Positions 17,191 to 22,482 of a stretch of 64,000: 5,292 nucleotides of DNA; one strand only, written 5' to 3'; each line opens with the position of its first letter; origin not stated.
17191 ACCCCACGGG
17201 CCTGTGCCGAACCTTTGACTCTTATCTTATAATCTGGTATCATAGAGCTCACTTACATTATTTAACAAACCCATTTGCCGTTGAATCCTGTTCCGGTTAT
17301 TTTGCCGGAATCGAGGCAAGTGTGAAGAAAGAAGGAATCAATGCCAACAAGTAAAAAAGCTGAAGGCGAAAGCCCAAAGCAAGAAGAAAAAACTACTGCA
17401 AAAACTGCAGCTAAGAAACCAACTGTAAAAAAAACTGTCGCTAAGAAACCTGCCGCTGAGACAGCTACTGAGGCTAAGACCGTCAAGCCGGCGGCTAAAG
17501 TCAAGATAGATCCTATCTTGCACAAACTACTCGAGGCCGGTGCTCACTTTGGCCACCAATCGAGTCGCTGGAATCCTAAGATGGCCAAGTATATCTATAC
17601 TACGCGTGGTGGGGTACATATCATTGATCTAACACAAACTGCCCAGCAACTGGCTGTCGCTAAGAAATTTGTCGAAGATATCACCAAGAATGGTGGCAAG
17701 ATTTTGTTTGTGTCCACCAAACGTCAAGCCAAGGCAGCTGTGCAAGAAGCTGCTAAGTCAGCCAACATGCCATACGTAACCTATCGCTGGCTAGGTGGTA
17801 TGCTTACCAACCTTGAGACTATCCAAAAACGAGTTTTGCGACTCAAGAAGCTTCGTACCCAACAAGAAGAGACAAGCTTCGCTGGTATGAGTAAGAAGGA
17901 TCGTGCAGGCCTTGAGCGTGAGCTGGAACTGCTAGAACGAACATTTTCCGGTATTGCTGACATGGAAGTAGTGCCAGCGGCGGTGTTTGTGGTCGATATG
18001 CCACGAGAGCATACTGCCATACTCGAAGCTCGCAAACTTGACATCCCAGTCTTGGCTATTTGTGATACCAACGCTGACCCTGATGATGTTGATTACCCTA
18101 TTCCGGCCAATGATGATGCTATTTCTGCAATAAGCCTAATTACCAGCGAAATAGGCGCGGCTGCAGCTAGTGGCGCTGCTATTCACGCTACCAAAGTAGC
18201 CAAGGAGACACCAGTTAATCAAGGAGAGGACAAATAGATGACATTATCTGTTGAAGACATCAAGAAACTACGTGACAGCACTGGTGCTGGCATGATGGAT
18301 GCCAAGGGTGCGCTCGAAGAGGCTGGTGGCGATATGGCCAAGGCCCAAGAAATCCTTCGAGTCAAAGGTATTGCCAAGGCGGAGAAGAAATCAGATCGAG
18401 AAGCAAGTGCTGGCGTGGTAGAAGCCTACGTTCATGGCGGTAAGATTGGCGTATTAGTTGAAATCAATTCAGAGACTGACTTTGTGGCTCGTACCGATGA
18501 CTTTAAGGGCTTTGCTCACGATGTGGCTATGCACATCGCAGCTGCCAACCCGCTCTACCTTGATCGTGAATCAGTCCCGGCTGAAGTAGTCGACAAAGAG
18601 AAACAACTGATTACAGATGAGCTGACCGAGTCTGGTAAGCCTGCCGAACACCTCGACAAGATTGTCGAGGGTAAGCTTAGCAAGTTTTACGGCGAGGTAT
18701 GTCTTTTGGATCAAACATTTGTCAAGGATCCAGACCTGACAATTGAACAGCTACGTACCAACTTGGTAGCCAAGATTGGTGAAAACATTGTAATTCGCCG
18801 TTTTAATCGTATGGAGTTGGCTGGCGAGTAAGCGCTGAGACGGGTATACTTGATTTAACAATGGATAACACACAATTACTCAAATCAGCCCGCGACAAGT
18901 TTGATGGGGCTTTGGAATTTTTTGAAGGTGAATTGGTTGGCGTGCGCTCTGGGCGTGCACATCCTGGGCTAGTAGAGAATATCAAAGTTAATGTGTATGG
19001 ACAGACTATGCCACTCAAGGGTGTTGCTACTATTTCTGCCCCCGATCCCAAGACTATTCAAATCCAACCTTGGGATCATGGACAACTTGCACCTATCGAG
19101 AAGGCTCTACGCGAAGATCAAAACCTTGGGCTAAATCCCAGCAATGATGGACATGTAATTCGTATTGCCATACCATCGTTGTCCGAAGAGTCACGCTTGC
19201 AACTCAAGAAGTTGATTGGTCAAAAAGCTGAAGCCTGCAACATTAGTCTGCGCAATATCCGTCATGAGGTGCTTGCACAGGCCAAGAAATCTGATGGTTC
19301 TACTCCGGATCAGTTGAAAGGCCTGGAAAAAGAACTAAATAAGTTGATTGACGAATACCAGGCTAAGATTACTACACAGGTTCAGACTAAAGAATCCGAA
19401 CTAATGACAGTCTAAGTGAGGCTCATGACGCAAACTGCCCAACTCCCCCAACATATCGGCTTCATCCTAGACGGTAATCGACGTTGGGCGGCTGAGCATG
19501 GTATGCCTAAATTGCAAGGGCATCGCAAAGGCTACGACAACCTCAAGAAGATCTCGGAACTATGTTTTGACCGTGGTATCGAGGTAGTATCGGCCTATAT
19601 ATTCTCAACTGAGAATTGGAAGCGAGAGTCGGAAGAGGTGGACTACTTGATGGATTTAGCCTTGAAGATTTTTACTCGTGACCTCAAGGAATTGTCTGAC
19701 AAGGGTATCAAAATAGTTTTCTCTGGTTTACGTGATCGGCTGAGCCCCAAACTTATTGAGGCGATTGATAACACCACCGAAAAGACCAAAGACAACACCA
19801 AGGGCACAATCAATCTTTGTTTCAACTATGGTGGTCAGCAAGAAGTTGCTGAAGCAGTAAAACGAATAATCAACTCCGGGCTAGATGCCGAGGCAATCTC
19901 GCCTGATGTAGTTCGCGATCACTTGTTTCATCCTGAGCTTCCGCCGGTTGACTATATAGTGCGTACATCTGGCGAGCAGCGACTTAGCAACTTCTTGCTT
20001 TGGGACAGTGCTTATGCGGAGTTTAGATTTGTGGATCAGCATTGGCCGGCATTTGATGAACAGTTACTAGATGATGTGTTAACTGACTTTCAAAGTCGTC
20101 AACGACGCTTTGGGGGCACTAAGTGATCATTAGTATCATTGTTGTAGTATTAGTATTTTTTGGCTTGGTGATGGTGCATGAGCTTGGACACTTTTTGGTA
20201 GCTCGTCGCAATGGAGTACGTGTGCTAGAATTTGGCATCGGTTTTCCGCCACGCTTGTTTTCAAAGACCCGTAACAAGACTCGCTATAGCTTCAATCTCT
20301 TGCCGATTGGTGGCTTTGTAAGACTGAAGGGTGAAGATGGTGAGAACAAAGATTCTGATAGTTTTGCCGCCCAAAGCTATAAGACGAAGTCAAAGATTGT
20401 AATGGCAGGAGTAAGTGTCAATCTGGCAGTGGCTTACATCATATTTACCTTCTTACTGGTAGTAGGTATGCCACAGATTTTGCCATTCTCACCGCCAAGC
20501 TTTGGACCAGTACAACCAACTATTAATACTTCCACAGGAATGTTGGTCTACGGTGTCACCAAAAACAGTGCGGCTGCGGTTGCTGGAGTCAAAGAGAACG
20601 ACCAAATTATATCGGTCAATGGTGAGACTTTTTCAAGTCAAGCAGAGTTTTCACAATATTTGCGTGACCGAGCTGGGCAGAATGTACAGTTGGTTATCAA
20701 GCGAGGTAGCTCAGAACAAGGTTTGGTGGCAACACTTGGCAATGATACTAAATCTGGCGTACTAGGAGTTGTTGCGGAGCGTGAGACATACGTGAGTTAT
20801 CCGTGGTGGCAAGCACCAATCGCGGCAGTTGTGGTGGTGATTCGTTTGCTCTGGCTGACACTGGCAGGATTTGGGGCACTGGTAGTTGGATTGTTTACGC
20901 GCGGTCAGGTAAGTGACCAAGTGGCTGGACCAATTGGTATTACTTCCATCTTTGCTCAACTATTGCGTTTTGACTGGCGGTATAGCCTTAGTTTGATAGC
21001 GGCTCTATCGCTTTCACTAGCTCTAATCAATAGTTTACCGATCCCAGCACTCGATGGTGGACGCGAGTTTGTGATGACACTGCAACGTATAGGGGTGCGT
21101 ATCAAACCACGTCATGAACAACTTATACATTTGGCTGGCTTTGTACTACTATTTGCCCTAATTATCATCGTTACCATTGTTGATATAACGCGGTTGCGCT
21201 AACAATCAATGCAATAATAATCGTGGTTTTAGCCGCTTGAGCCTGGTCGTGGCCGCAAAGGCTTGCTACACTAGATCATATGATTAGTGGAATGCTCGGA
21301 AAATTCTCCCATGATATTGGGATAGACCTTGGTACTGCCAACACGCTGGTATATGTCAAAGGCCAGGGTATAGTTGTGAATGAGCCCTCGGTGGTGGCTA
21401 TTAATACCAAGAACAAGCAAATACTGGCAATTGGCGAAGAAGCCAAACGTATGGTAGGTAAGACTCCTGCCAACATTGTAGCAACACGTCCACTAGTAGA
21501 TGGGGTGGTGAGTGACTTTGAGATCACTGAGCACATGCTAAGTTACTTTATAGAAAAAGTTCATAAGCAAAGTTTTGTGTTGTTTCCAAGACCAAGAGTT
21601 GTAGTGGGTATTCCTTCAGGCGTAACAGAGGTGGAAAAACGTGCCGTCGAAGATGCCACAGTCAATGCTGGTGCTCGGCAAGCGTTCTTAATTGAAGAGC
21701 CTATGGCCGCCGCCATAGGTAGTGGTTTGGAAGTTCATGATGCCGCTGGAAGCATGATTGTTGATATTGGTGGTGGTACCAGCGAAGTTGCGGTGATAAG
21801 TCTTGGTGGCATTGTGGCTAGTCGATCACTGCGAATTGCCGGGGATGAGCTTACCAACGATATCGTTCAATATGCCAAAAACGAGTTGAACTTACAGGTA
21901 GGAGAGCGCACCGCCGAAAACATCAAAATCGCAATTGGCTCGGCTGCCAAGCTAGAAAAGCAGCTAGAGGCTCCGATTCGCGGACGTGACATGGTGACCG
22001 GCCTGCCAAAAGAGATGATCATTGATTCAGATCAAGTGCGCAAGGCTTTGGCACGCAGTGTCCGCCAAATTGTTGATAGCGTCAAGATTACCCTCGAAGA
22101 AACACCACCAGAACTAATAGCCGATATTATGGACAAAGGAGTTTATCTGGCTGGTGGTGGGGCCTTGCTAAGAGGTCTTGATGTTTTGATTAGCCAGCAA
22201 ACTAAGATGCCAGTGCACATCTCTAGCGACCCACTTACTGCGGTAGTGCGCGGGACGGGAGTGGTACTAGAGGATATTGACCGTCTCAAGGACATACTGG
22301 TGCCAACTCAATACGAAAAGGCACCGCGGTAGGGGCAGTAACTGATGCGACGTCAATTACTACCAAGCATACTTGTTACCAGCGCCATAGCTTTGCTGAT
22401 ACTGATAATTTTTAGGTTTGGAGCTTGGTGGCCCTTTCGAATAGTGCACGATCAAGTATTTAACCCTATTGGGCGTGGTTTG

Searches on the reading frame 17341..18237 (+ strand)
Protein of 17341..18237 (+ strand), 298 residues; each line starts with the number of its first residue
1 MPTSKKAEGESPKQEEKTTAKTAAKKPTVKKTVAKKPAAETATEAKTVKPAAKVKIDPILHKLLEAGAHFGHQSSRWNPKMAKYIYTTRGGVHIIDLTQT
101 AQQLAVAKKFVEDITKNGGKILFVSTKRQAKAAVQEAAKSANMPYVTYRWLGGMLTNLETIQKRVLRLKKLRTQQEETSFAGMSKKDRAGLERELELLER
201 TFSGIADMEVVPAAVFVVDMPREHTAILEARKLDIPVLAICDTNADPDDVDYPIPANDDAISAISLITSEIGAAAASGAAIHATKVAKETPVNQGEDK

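Call 14: search_protein_families(library=pfam, proteins=[window:17341-18237:+])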
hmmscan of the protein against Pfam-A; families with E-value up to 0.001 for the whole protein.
window:17341-18237:+ (298 aa): 1 family
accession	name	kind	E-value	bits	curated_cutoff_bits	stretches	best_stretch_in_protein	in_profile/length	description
PF00318.25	Ribosomal_S2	-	2.4e-88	295.4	26.1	1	63-278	1-216/216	Ribosomal protein S2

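Call 16: find_related_loci(query=window:17341-18237:+, collection=genome_contigs, flank=4000)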
Query window:17341-18237:+ (298 aa) in genome_contigs; peptide patterns used: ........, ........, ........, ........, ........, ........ (x = any residue, [..] = any of these).
600 stretches matched a pattern (row limit reached: there are more); 537 encode a relative of the query (tblastn E <= 1e-3); the best 80 are kept; 80 distinct loci.
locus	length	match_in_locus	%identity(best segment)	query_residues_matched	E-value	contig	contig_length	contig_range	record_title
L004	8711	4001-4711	51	36-278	1e-80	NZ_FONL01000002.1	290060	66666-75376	Succiniclasticum ruminis DSM 9236, whole genome shotgun sequence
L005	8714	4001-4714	51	60-297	3e-79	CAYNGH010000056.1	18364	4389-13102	MAG TPA_asm: uncultured bacterium isolate SRP241326_co3_321 genome assembly, contig: NODE_4063_length_18364_cov_5.278715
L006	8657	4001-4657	53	60-278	2e-79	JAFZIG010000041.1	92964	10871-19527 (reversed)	MAG: Acidaminococcaceae bacterium isolate RGIG7791 Water_buffalos_Reticulum-1__c157475, whole genome shotgun sequence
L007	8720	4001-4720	51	60-297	1e-78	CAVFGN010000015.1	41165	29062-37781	Alistipes finegoldii isolate H07606-L1_cleanbin_000035 genome assembly, contig: Spades_H07606-L1_contig_663, whole genom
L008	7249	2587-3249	53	60-280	8e-78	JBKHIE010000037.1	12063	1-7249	MAG: Candidatus Izemoplasmataceae bacterium isolate D1M13_20 NODE_1645_length_12063_cov_6.525483, whole genome shotgun s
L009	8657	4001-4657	53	60-278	7e-78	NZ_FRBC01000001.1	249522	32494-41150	Selenomonas ruminantium strain HD4, whole genome shotgun sequence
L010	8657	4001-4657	53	60-278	1e-77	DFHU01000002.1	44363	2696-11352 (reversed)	MAG TPA_asm: Selenomonas ruminantium isolate UBA3715 UBA3715_contig_844, whole genome shotgun sequence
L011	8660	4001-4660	52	60-279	2e-77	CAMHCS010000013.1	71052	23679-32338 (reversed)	MAG: uncultured Selenomonadales bacterium isolate SRR11784291_bin.32_metaWRAP_v1.3_MAG genome assembly, contig: ERZ12202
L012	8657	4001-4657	52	60-278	1e-77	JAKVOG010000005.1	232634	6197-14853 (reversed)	MAG: Selenomonas sp. isolate UW_MP_SELEN1_1 Ga0455831_035, whole genome shotgun sequence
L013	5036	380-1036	55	61-278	3e-77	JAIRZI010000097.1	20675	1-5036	MAG: Propionibacteriaceae bacterium isolate Gsp477_bin82 k119_2259218, whole genome shotgun sequence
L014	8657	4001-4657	52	60-278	3e-77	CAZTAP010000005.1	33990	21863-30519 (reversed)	MAG TPA_asm: uncultured Selenomonadaceae bacterium isolate binchicken_co41_280 genome assembly, contig: NODE_482_length_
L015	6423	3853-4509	53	60-278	2e-77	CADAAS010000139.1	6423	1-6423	MAG: Selenomonas ruminantium isolate RUG13114 genome assembly, contig: RUG13114_asm_139, whole genome shotgun sequence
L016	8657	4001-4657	53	60-278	2e-77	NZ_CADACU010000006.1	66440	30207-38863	MAG: uncultured Anaerovibrio sp. isolate RUG13183, whole genome shotgun sequence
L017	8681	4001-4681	52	60-285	3e-77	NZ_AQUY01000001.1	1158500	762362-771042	Corynebacterium ulceribovis DSM 45146 A3ECDRAFT_scaffold_0.1_C, whole genome shotgun sequence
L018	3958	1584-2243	54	60-278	2e-77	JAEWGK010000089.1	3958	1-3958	MAG: Actinomycetes bacterium isolate OH_PBlB_23 k127_1364619, whole genome shotgun sequence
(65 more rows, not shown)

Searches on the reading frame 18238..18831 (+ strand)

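Call 14: search_protein_families(library=pfam, proteins=[window:18238-18831:+])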
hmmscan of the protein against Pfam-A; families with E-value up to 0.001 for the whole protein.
window:18238-18831:+ (197 aa): 1 family
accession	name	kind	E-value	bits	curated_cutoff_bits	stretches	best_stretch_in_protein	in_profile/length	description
PF00889.24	EF_TS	-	2.5e-42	145.2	27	1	33-172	60-186/204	Elongation factor TS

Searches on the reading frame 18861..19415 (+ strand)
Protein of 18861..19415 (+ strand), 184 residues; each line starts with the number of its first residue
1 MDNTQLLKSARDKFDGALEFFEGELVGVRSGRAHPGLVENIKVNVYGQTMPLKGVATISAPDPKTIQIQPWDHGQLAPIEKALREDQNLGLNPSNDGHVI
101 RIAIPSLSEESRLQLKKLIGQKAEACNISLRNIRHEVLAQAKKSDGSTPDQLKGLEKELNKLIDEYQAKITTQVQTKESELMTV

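Call 14: search_protein_families(library=pfam, proteins=[window:18861-19415:+])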
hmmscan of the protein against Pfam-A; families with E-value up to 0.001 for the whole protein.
window:18861-19415:+ (184 aa): 1 family
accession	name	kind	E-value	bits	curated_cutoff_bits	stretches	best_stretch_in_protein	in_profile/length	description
PF01765.24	RRF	-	1.9e-50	171.3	29.7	1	22-182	2-164/164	Ribosome recycling factor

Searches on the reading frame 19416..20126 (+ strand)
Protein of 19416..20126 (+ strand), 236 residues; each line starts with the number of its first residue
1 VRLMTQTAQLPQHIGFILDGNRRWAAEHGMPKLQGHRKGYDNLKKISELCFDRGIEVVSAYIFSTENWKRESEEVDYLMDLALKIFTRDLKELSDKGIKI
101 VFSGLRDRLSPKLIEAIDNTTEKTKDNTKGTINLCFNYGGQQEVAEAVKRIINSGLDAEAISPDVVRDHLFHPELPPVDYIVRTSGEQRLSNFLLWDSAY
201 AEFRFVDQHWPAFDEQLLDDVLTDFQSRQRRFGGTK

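Call 14: search_protein_families(library=pfam, proteins=[window:19416-20126:+])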
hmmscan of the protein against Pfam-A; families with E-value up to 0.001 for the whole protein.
window:19416-20126:+ (236 aa): 1 family
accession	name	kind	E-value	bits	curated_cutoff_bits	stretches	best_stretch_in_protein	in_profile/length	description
PF01255.24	Prenyltransf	-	6.2e-76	255.2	27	1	17-233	1-219/219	Putative undecaprenyl diphosphate synthase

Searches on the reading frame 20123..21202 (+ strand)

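Call 14: search_protein_families(library=pfam, proteins=[window:20123-21202:+])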
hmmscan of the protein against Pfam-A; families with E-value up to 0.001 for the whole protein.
window:20123-21202:+ (359 aa): 5 families
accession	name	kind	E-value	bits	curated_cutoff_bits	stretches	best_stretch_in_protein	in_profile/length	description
PF02163.28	Peptidase_M50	-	3.9e-48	164.1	27.2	1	9-346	3-221/221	Peptidase family M50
PF17820.7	PDZ_6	-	2.8e-10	40.2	27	1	142-194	2-54/54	PDZ domain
PF13180.12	PDZ_2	-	1.3e-09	38.7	27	1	135-199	9-74/80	PDZ domain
PF00595.29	PDZ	-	5.7e-08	33.5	23.2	1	137-192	24-80/81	PDZ domain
PF14685.13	PDZ_Tricorn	-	0.00016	22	25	1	150-198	32-82/88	Tricorn protease PDZ domain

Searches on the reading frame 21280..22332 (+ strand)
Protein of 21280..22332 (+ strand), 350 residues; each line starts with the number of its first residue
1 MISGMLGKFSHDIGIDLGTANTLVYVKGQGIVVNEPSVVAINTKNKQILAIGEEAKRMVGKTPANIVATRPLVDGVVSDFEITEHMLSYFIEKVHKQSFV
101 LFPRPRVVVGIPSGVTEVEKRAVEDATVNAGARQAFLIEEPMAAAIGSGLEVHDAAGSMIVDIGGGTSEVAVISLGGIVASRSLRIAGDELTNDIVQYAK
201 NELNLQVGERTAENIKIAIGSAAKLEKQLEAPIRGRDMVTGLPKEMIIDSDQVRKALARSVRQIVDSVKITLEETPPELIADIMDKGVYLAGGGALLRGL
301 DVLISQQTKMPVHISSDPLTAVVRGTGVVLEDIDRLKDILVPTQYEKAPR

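Call 66: search_protein_families(library=pfam, proteins=[window:21280-22332:+], max_evalue=0.001)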
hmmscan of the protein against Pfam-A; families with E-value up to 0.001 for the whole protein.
window:21280-22332:+ (350 aa): 6 families
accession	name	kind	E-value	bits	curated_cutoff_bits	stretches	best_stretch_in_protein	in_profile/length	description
PF06723.19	MreB_Mbl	-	4.1e-142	473.3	27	1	11-337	2-326/327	MreB/Mbl protein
PF14450.12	FtsA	-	4.1e-13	50.2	31.8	1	160-317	2-112/127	Cell division protein FtsA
PF00012.26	HSP70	-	2.1e-11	43.2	20.6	1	106-203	135-238/599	Hsp70 protein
PF00022.25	Actin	-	1.1e-06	28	27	1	35-202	30-190/410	Actin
PF11104.14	PilM_2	-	2.2e-06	27.3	27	0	287-315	277-305/340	Type IV pilus assembly protein PilM;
PF06277.17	EutA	-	0.00078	18.9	27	0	159-210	146-201/475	Ethanolamine utilisation protein EutA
